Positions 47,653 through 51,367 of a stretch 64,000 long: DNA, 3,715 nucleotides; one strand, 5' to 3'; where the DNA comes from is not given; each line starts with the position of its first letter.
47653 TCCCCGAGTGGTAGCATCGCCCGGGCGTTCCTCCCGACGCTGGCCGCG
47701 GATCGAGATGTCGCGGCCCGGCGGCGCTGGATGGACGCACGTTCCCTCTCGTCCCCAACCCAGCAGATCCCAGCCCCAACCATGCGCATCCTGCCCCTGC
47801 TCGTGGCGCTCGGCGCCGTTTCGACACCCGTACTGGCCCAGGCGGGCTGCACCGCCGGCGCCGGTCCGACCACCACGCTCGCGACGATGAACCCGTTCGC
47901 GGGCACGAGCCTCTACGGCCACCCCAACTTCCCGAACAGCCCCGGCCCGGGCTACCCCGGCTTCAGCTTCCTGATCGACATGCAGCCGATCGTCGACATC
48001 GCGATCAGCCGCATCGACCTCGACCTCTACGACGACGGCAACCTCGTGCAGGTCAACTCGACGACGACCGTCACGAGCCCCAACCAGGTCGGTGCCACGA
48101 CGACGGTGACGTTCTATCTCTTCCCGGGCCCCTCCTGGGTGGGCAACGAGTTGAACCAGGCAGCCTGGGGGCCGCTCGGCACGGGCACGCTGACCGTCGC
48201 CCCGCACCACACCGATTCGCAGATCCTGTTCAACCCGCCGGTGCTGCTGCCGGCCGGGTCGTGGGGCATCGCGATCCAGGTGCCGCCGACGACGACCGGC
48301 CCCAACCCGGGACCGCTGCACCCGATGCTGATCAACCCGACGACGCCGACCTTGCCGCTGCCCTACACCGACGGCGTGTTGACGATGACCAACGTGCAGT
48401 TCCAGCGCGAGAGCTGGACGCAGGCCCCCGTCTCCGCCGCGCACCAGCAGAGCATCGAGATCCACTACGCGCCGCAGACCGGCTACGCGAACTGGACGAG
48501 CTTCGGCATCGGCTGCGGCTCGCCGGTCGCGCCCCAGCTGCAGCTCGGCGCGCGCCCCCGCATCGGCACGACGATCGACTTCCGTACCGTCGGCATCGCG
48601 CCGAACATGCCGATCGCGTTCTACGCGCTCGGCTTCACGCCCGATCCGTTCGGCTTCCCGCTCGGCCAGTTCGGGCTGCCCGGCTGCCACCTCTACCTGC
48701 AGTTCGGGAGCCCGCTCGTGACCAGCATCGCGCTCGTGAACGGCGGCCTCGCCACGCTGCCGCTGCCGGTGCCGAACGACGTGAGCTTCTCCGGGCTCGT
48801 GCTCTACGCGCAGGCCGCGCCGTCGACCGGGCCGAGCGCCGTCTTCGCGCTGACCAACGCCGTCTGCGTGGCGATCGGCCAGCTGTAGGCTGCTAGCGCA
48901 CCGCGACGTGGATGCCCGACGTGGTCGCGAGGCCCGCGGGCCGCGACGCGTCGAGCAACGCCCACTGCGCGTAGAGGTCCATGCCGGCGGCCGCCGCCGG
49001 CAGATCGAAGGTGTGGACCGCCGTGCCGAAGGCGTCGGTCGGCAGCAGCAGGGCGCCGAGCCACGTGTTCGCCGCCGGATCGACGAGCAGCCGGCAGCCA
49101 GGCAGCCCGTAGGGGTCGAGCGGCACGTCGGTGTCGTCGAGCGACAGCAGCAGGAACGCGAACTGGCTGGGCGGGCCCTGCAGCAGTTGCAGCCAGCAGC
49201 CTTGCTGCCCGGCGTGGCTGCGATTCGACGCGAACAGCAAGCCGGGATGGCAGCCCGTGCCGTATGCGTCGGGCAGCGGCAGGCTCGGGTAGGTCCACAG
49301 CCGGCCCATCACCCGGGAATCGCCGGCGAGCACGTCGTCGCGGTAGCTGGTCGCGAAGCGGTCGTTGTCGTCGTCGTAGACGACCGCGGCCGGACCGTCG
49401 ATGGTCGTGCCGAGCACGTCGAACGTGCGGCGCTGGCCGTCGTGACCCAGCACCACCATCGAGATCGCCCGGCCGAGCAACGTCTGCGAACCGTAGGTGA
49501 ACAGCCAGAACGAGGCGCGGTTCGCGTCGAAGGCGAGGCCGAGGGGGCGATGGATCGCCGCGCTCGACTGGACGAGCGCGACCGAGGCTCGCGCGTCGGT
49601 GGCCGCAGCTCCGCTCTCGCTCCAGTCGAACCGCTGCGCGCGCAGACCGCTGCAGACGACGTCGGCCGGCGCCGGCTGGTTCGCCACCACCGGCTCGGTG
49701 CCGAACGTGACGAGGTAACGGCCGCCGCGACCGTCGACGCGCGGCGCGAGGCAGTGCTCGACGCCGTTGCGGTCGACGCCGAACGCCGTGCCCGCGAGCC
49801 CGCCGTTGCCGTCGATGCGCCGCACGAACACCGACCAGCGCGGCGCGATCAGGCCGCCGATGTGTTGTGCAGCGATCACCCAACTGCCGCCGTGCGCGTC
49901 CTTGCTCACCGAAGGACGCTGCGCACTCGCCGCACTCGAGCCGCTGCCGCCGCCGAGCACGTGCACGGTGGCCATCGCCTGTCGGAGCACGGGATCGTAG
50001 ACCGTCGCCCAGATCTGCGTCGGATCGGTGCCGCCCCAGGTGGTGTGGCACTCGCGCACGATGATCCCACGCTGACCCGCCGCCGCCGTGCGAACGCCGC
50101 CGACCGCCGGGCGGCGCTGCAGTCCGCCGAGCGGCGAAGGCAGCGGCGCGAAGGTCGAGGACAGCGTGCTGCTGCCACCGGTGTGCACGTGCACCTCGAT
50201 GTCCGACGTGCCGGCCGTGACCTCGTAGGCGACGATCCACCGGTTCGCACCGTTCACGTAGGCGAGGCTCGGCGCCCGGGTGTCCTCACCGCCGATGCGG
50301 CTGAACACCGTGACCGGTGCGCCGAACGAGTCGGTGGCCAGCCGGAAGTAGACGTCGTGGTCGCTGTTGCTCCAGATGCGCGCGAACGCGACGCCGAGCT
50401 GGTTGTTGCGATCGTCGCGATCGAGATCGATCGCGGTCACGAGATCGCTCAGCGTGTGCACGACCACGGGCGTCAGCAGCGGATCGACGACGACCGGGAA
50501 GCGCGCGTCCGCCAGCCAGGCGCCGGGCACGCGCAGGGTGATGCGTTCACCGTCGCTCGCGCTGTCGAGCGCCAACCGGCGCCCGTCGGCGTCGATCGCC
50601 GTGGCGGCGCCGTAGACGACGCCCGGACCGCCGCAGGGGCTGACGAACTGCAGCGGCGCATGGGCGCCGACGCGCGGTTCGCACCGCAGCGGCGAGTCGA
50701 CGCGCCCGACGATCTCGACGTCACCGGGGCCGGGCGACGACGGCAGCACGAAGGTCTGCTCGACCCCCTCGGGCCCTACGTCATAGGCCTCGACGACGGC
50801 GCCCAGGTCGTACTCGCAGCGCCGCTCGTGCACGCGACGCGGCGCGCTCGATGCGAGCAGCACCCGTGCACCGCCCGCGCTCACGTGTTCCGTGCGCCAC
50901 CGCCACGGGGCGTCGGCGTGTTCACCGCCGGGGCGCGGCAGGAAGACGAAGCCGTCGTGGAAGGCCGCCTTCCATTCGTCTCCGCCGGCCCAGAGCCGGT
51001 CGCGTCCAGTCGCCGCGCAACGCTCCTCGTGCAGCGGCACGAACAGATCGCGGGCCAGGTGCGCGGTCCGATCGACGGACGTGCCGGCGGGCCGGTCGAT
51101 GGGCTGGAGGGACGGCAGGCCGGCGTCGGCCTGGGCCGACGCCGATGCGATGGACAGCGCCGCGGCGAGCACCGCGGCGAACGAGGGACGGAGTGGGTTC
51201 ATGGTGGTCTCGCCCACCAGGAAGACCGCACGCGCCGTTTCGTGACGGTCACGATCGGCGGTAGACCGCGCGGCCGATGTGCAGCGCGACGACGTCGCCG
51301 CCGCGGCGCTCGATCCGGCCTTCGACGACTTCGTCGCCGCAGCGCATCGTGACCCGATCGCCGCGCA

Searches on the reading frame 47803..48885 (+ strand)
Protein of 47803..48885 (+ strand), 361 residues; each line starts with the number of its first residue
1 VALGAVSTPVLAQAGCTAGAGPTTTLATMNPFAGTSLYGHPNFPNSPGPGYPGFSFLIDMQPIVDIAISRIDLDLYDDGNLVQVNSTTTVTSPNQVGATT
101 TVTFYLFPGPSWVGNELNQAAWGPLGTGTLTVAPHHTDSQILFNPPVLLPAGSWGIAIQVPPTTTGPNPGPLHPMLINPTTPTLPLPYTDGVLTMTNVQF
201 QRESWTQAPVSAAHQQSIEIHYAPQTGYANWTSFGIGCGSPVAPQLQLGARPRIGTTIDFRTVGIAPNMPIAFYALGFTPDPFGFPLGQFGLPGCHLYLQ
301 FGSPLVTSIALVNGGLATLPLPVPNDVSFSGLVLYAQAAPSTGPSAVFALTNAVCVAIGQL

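Call 4: search_protein_families(library=pfam, proteins=[window:47803-48885:+], max_evalue=1)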
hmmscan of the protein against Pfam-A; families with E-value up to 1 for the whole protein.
window:47803-48885:+ (361 aa): 0 families

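Call 6: search_protein_families(library=ncbifam, proteins=[window:47803-48885:+], max_evalue=1)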
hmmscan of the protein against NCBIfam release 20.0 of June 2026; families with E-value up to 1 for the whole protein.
window:47803-48885:+ (361 aa): 0 families

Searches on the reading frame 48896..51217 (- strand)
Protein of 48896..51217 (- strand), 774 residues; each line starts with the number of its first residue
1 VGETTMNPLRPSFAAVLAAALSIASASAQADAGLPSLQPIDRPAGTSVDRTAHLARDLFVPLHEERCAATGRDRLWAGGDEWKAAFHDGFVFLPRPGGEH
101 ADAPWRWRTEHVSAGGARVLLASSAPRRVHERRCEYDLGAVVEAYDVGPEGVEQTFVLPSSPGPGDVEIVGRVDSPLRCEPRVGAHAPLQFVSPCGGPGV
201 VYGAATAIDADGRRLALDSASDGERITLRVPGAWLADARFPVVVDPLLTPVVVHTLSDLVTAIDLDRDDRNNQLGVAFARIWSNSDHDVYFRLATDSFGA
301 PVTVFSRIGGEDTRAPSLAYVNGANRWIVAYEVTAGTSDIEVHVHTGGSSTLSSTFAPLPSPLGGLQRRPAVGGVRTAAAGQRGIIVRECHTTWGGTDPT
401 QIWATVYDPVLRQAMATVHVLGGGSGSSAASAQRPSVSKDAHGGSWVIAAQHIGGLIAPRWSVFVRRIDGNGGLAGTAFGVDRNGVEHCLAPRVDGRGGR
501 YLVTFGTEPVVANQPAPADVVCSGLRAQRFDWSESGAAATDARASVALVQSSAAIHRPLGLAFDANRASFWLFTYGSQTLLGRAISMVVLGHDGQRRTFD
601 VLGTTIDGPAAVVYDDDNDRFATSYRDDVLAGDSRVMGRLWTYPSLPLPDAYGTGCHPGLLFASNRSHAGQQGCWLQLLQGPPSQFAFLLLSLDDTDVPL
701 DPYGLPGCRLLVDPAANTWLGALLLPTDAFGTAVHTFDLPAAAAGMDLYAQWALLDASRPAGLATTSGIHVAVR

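Call 4: search_protein_families(library=pfam, proteins=[window:48896-51217:-], max_evalue=1)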
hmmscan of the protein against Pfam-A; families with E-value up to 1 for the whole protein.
window:48896-51217:- (774 aa): 0 families

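Call 6: search_protein_families(library=ncbifam, proteins=[window:48896-51217:-], max_evalue=1)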
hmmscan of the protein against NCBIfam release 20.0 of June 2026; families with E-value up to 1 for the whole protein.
window:48896-51217:- (774 aa): 0 families

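Call 45: find_encoding_contigs(protein=window:48896-51217:-, flank=10000, max_places=3)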
Protein window:48896-51217:- (774 aa): no gene with exactly this product is on record in the collection.
